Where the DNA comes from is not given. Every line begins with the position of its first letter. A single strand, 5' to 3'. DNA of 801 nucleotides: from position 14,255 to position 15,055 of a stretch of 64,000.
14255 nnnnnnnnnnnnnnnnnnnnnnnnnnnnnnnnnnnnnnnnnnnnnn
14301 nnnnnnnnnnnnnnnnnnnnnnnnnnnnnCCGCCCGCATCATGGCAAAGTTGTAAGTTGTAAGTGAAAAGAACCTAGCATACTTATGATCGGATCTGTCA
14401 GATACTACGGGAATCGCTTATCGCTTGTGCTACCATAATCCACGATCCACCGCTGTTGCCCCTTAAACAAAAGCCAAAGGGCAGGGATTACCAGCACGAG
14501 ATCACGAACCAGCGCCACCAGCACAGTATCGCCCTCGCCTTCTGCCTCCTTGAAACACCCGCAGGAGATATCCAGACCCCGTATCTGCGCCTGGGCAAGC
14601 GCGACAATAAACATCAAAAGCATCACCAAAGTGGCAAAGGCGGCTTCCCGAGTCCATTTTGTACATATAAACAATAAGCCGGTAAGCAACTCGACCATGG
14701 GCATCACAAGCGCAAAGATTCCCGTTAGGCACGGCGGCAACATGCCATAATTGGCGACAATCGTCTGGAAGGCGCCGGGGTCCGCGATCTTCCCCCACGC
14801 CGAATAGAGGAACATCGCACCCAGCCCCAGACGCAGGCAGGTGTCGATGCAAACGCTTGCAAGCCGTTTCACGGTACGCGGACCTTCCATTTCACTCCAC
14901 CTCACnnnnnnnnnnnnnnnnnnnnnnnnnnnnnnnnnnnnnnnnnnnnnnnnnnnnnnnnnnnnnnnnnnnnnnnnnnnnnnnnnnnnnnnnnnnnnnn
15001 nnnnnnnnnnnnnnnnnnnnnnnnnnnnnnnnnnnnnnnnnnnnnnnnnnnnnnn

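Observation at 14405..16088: Translationally coupled MauE/DoxX membrane protein + anchored thioredoxin-fold (CxxC) Ig-domain protein: candidate non-Dsb oxidative-folding pair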

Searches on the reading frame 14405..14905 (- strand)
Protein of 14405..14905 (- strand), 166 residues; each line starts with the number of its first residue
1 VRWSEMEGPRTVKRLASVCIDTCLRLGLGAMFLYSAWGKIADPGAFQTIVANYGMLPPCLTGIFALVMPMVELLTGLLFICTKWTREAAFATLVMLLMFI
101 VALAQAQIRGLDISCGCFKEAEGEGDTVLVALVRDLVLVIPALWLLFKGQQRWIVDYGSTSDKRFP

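Call 3: search_protein_families(library=pfam, proteins=[window:14405-14905:-], max_evalue=0.1)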
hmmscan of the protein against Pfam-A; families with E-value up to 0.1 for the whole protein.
window:14405-14905:- (166 aa): 3 families
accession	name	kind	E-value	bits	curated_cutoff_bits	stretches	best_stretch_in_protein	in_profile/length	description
PF07291.16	MauE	-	1.2e-26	93.9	27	1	22-147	6-127/128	Methylamine utilisation protein MauE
PF07681.17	DoxX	-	1e-09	39.3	23.6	1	22-102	3-82/85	DoxX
PF19507.4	DUF6041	-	0.011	16.2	27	1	68-107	60-100/140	Family of unknown function (DUF6041)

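Call 5: search_protein_families(library=ncbifam, proteins=[window:14405-14905:-], max_evalue=0.1)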
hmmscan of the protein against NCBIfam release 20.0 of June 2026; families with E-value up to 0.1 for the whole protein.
window:14405-14905:- (166 aa): 1 family
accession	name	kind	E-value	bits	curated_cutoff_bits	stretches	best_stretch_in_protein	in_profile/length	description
NF045576.1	BT_3928_fam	equivalog_domain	3.4e-06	26.4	250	1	23-149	4-133/358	BT_3928 family protein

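Call 12: find_homologous_proteins(query=window:14405-14890:-)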
Query window:14405-14890:- (161 aa): 144 proteins with E <= 0.001 among 264 candidates; the best 120 are listed.
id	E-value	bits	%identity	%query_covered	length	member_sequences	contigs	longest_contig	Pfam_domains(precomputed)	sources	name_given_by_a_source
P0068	9.1e-97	339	99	96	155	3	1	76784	PF07291.17,PF07681.18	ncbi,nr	ncbi:MAG: DoxX family membrane protein [Kiritimatiellae bacterium]|nr:DoxX family membrane protein [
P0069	2.3e-86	305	87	99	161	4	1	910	PF07291.17,PF07681.18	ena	-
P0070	6.4e-85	301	86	99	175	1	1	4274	PF07291.17,PF07681.18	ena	-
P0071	3.5e-82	292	82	99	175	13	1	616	PF07291.17,PF07681.18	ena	-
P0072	1.1e-73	264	77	94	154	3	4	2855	PF07291.17,PF07681.18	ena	-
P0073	2.5e-63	230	69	94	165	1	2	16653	PF07291.17,PF07681.18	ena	-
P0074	3.8e-62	227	70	94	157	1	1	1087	PF07291.17,PF07681.18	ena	-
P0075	6.7e-62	226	69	90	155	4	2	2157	PF07291.17,PF07681.18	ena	-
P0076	8.4e-62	225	68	94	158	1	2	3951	PF07291.17,PF07681.18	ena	-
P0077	9.7e-62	225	69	94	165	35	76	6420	PF07291.17,PF07681.18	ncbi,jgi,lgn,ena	-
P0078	1.6e-61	224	68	94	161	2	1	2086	PF07291.17,PF07681.18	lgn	-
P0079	1.6e-61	224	69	94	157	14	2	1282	PF07291.17,PF07681.18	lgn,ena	-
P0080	1.7e-61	224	64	96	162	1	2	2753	PF07291.17,PF07681.18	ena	-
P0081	2.3e-61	224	66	96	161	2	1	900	PF07291.17,PF07681.18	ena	-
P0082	3.4e-61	223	68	94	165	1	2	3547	PF07291.17,PF07681.18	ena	-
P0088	1.1e-60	222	66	94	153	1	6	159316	PF07291.17,PF07681.18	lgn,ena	-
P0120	9.0e-59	216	63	94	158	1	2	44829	PF07291.17,PF07681.18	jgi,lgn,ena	-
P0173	4.1e-55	204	62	94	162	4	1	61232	PF07291.17,PF07681.18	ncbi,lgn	-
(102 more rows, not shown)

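Call 13: find_encoding_contigs(protein=P0088, flank=8000, max_places=2)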
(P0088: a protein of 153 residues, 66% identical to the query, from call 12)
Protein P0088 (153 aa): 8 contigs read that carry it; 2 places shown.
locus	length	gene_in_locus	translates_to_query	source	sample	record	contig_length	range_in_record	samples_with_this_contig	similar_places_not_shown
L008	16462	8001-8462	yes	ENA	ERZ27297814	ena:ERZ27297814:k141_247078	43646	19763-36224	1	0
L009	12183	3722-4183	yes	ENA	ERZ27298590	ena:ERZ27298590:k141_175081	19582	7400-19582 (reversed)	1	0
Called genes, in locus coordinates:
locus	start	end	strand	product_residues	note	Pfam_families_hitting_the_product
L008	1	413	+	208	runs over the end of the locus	PF00072:Response_reg, PF00196:GerE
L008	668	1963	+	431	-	PF01053:Cys_Met_Meta_PP, PF00155:Aminotran_1_2, PF01041:DegT_DnrJ_EryC1 (weak), PF00266:Aminotran_5 (weak)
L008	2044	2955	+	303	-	PF11231:DUF3034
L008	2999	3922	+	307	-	PF00291:PALP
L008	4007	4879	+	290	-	PF01680:SOR_SNZ, PF05690:ThiG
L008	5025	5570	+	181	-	PF01174:SNO, PF07685:GATase_3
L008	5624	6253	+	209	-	PF01810:LysE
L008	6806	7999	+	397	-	-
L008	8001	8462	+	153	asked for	PF07291:MauE, PF07681:DoxX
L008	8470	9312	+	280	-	-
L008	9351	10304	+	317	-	PF04055:Radical_SAM, PF06968:BATS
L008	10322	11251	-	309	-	PF22451:NirdL-like_HTH, PF17805:AsnC_trans_reg2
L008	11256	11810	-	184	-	PF04390:LptE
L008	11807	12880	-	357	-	PF13174:TPR_6 (faint), PF13428:TPR_14 (faint), PF13525:YfiO (faint), PF13432:TPR_16 (faint)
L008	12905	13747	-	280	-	PF02591:Zn_ribbon_9 (weak), PF00359:PTS_EIIA_2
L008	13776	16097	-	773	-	PF00999:Na_H_Exchanger, PF00359:PTS_EIIA_2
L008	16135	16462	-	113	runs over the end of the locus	PF07892:DUF1667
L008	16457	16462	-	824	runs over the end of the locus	PF00070:Pyr_redox (faint), PF00890:FAD_binding_2 (faint), PF01266:DAO, PF04324:Fer2_BFD, PF07992:Pyr_redox_2, PF12831:FAD_oxidored (weak), PF13450:NAD_binding_8 (weak), PF13738:Pyr_redox_3 (weak), +5 more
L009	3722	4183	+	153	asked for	PF07291:MauE, PF07681:DoxX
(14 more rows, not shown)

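Call 14: find_encoding_contigs(protein=P0173, flank=8000, max_places=2)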
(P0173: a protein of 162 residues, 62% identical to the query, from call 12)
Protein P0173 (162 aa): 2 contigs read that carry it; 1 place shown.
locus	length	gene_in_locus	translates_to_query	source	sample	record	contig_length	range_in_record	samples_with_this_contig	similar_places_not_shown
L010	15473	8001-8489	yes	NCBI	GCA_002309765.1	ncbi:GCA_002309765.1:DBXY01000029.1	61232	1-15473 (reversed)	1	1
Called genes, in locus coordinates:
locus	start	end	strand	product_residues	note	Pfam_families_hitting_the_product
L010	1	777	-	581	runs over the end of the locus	PF13522:GATase_6 (faint)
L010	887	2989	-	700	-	PF12437:GSIII_N, PF00120:Gln-synt_C, PF18318:Gln-synt_C-ter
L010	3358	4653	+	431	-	PF01053:Cys_Met_Meta_PP, PF01041:DegT_DnrJ_EryC1 (weak)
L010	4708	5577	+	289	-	PF11231:DUF3034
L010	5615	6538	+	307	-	PF00291:PALP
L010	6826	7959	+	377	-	-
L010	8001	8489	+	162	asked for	PF07291:MauE, PF07681:DoxX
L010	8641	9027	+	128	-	PF01042:Ribonuc_L-PSP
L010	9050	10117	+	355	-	PF02540:NAD_synthase (faint), PF03054:tRNA_Me_trans, PF20259:tRNA_Me_trans_M, PF20258:tRNA_Me_trans_C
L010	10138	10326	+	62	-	PF02597:ThiS (weak)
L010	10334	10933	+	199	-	PF00899:ThiF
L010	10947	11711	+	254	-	PF05690:ThiG, PF00977:His_biosynth (faint)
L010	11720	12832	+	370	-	PF04055:Radical_SAM, PF06968:BATS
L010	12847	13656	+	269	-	-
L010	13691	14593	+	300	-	PF00126:HTH_1, PF03466:LysR_substrate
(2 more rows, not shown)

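Call 15: find_encoding_contigs(protein=P0120, flank=8000, max_places=2)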
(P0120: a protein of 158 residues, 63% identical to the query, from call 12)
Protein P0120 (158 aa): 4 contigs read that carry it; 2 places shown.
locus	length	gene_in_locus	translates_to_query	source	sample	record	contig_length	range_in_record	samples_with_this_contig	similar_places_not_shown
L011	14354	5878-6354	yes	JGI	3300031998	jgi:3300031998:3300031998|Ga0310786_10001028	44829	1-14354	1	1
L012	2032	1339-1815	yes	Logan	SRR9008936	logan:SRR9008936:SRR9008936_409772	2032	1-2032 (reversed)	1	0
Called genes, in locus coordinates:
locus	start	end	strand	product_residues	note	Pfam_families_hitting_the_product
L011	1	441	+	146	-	?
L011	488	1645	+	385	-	PF04055:Radical_SAM, PF06968:BATS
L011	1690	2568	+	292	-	PF06508:QueC (faint)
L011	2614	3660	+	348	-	-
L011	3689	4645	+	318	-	PF04055:Radical_SAM, PF06968:BATS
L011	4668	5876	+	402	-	-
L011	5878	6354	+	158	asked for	PF07291:MauE, PF07681:DoxX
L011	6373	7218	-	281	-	PF00929:RNase_T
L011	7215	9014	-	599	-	PF18952:DUF5696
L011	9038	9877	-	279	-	PF01553:Acyltransferase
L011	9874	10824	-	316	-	-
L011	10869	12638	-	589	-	PF01855:POR_N, PF12837:Fer4_6 (faint), PF02775:TPP_enzyme_C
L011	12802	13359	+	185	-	-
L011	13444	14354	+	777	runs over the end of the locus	PF11308:Glyco_hydro_129, PF18952:DUF5696 (weak)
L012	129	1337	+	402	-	-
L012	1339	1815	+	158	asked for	PF07291:MauE, PF07681:DoxX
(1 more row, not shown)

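Call 47: search_protein_families(library=pfam, proteins=[L008:8470-9312:+], max_evalue=0.01)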
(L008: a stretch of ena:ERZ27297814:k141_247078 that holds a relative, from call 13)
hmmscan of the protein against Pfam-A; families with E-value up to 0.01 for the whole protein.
L008:8470-9312:+ (280 aa): 5 families
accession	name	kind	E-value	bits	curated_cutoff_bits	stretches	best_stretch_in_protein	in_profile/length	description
PF03054.22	tRNA_Me_trans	-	4.8e-05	23.5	20.6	1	34-104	3-71/202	tRNA methyl transferase HUP domain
PF06508.19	QueC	-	0.00067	19.7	22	0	36-94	4-61/210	Queuosine biosynthesis protein QueC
PF01171.26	ATP_bind_3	-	0.00068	19.8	27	1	34-84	2-52/182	PP-loop family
PF00764.25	Arginosuc_synth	-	0.0031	18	27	0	34-179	2-161/162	Arginosuccinate synthase N-terminal HUP domain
PF02540.23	NAD_synthase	-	0.0087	15.6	21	0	26-94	11-82/242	NAD synthase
